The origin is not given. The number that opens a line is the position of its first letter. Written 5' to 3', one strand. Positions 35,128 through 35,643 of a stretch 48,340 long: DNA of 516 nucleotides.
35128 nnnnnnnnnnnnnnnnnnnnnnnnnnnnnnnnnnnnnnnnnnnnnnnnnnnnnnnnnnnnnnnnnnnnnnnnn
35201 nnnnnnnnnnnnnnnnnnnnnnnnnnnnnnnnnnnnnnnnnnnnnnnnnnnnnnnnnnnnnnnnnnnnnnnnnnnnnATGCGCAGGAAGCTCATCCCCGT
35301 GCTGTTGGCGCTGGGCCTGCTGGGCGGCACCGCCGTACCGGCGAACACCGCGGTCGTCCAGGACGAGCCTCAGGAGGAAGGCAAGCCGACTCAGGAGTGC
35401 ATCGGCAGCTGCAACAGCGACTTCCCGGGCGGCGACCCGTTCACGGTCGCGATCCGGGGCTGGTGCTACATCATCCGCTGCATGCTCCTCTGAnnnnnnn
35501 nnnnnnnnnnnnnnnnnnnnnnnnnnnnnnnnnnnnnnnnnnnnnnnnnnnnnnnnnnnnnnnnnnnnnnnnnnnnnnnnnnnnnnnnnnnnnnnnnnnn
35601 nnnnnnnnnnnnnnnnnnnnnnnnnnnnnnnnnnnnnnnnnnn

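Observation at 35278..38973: Candidate uncharacterised envelope module: secreted Cys-rich mini-protein, NHL-propeller lipoprotein and ABC exporter, coupled to radC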

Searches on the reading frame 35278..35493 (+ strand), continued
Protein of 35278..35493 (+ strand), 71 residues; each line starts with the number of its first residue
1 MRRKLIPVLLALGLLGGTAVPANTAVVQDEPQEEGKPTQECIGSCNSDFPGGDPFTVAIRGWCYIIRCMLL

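Call 87: search_protein_families(library=ncbifam, proteins=[L029:8358-8846:+, L034:8247-8792:+, L029:8843-9601:+, L029:10539-11339:+, L032:8203-8991:+, L047:7303-8049:+, L047:8969-10219:+, L022:9036-9950:+, L022:9950-10684:+], max_evalue=0.05)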
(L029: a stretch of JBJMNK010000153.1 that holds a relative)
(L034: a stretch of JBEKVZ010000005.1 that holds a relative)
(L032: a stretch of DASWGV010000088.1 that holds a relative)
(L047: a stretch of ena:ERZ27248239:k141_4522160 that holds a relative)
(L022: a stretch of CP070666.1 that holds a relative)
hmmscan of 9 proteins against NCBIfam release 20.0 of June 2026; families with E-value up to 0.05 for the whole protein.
L029:8358-8846:+ (162 aa): 1 family
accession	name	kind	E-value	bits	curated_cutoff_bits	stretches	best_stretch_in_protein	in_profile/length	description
TIGR01068.1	thioredoxin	equivalog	0.027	14.6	96.8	0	116-159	56-99/101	thioredoxin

L034:8247-8792:+ (181 aa): 2 families
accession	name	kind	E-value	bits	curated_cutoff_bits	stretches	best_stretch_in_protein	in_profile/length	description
TIGR02738.1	TrbB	equivalog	0.03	14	132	1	40-91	20-74/153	type-F conjugative transfer system pilin assembly thiol-disulfide isomerase TrbB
TIGR02740.1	TraF-like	hypoth_equivalog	0.033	13.4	232.25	1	61-93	162-195/276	TraF-like protein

L029:8843-9601:+ (252 aa): 0 families

L029:10539-11339:+ (266 aa): 0 families

L032:8203-8991:+ (262 aa): 0 families

L047:7303-8049:+ (248 aa): 0 families

L047:8969-10219:+ (416 aa): 1 family
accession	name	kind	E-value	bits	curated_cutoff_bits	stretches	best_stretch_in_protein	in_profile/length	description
NF008295.0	PRK11081.1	equivalog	0.033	13.7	227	0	294-351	106-164/230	tRNA (guanosine(18)-2'-O)-methyltransferase TrmH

L022:9036-9950:+ (304 aa): 187 families (the best 25 are shown)
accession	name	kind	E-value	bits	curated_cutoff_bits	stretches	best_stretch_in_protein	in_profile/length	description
TIGR01188.1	drrA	subfamily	5.7e-30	104.6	312.45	1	17-222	6-213/302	daunorubicin resistance ABC transporter, ATP-binding protein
TIGR03740.1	galliderm_ABC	subfamily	1.6e-28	100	309.75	1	7-214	5-205/223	lantibiotic protection ABC transporter ATP-binding subunit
TIGR03522.1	GldA_ABC_ATP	equivalog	4.9e-26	91.9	402.6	1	6-223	6-222/301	gliding motility-associated ABC transporter ATP-binding subunit GldA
NF010060.0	PRK13537.1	equivalog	1.3e-25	89.9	521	1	15-226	26-239/314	nodulation factor ABC transporter ATP-binding protein NodI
TIGR01288.1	nodI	equivalog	4.7e-25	88.2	424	1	3-226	5-228/303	nodulation factor ABC transporter ATP-binding protein NodI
NF010059.0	PRK13536.1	equivalog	1.3e-24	86.6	549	1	5-225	46-266/342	nodulation factor ABC transporter ATP-binding protein NodI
NF040873.1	AztA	equivalog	2.8e-23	82.5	220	1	16-203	4-189/191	zinc ABC transporter ATP-binding protein AztA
TIGR04406.1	LPS_export_lptB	equivalog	3.2e-23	82.3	240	1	6-227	5-229/239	LPS export ABC transporter ATP-binding protein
TIGR01189.1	ccmA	equivalog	1.2e-22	80.6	131.6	1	12-197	8-191/198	heme ABC exporter ATP-binding protein CcmA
NF010068.0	PRK13548.1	equivalog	1.5e-22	80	261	2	12-70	13-71/261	heme ABC transporter ATP-binding protein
NF033858.1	ABC2_perm_RbbA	equivalog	2.8e-22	78.5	1050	1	16-226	278-490/909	ribosome-associated ATPase/putative transporter RbbA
TIGR03771.1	anch_rpt_ABC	equivalog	5.4e-22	78.6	268.8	2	115-220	95-199/223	anchored repeat-type ABC transporter ATP-binding subunit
TIGR03415.1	ABC_choXWV_ATP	equivalog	2.4e-21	76.1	483.75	2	115-212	146-244/382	choline ABC transporter ATP-binding protein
NF002981.0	PRK03695.1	equivalog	3.3e-21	75.8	281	1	19-220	15-224/253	vitamin B12 ABC transporter ATP-binding protein BtuD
NF007082.0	PRK09536.1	equivalog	5.9e-21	75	537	2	15-75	14-74/402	corrinoid ABC transporter ATPase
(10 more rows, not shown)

L022:9950-10684:+ (244 aa): 0 families

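Call 89: search_solved_structures(query=A9, max_evalue=1)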
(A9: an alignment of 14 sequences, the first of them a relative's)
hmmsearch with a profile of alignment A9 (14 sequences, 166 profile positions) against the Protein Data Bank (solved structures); distinct sequences matched with E-value up to 1: 85 (the best 60 are shown).
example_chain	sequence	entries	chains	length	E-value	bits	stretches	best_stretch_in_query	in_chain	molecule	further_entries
2m72_A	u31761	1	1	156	1.5e-05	28.3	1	54-159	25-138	Uncharacterized thioredoxin-like protein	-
3kcm_A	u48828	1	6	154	0.00011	25.5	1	41-153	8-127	Thioredoxin family protein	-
1fg4_A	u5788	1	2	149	0.00014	25.1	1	50-144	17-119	TRYPAREDOXIN II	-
1o6j_A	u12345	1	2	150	0.00014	25.1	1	50-144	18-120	TRYPAREDOXIN II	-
1o81_A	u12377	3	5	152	0.00015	25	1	50-144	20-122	TRYPAREDOXIN II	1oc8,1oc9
1oc9_A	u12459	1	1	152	0.00019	24.7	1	50-144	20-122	TRYPAREDOXIN II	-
3erw_A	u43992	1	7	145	0.00039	23.7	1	32-136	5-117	Sporulation thiol-disulfide oxidoreductase A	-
4pob_A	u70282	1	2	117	0.00056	23.2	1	123-156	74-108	Thioredoxin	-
6zmu_A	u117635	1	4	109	0.00078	22.7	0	58-96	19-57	Thioredoxin-1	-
9fov_A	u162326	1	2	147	0.00088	22.5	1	57-145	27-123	Tryparedoxin, putative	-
6kil_A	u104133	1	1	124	0.0014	21.9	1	110-163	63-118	Thioredoxin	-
1lu4_A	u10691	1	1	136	0.0016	21.7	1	56-146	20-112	SOLUBLE SECRETED ANTIGEN MPT53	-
1o73_A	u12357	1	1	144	0.0019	21.4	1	54-144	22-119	TRYPAREDOXIN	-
6gxg_A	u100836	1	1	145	0.0019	21.4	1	54-144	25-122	Tryparedoxin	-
6gxy_A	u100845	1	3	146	0.002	21.4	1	54-144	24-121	Tryparedoxin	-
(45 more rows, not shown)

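Call 101: find_related_loci(query=A10, collection=metagenome_contigs, flank=8000)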
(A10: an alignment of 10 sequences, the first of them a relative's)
Query A10 (351 aa) in metagenome_contigs; peptide patterns used: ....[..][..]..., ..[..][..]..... (x = any residue, [..] = any of these).
600 stretches matched a pattern (row limit reached: there are more); 289 encode a relative of the query (tblastn E <= 1e-3); the best 80 are kept; 80 distinct loci.
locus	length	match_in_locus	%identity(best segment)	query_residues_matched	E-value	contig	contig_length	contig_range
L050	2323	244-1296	90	1-351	0e+0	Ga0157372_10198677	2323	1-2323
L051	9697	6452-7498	87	1-349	0e+0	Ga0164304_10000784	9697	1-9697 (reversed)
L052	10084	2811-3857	85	1-349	0e+0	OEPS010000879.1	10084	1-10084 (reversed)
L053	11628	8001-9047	90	1-349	0e+0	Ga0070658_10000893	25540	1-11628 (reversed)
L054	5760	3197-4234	86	1-346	0e+0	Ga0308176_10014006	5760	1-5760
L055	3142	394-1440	84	1-349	0e+0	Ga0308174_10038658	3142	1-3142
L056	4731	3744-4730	84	1-329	0e+0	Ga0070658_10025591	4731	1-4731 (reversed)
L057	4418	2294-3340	74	1-349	0e+0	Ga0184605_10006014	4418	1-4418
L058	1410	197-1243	75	1-349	0e+0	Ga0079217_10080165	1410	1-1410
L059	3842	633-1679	69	1-349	3e-175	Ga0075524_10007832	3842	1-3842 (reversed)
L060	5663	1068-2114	69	1-349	2e-169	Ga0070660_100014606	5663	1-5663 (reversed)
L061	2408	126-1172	69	1-349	1e-178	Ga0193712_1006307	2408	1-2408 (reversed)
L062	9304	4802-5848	69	1-349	8e-167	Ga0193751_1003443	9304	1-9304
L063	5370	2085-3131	68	1-349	3e-169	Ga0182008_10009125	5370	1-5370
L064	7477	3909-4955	70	1-349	5e-167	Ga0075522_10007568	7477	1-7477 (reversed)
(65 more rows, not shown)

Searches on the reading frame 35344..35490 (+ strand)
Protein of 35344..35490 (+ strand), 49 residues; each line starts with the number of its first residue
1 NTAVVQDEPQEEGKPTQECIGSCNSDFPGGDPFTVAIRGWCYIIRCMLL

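Call 50: predict_structure(alignment_id=A5)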
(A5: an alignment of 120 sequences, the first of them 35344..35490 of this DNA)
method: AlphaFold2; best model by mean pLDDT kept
length: 49 residues; sequences in the alignment: 120
mean_pLDDT: 80.1   pTM: 0.56
mean pLDDT of the five models: 80.1, 78.7, 77.0, 75.8, 74.6
residues with pLDDT >= 90: 24; 70-90: 10; 50-70: 12; < 50: 3
segments of 3 or more residues with pLDDT < 50: none
pLDDT, mean of each block of 10 residues (from residue 1): 52 75 95 96 83
secondary structure, 60 per line:
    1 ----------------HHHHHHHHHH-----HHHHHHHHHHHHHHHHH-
elements in order: H17-26 H32-48

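Call 56: fold_search(model_id=the predicted structure, library=pdb)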
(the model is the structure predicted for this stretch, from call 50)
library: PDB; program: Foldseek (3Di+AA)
matches with E <= 10: 3; with E <= 0.001: 0
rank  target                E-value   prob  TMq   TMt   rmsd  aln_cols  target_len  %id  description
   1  6ybp_A                6.8e+00  0.09  0.34  0.05   2.9        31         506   26  Propionyl-CoA carboxylase of Methylorubrum extorquens with bound CoA (released 2020-10-28)
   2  9jxs_C                9.7e+00  0.08  0.47  0.07   7.2        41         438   20  Cryo-EM structure of Cas5-HNH Cascade bound with dsDNA (released 2024-12-11)
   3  2c7x                  9.7e+00  0.03  0.25  0.05   4.6        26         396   19  Crystal structure of narbomycin-bound cytochrome P450 PikC (CYP107L1) (released 2006-07-03)

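Call 64: search_solved_structures(query=A5, max_evalue=10)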
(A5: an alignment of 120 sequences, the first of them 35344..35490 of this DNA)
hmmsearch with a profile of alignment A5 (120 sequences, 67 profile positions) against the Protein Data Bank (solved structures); distinct sequences matched with E-value up to 10: 1.
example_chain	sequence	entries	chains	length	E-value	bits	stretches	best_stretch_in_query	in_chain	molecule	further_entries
1f2i_G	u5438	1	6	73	1.6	12.1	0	35-53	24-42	FUSION OF N-TERMINAL 17-MER PEPTIDE EXTENSION TO ZIF12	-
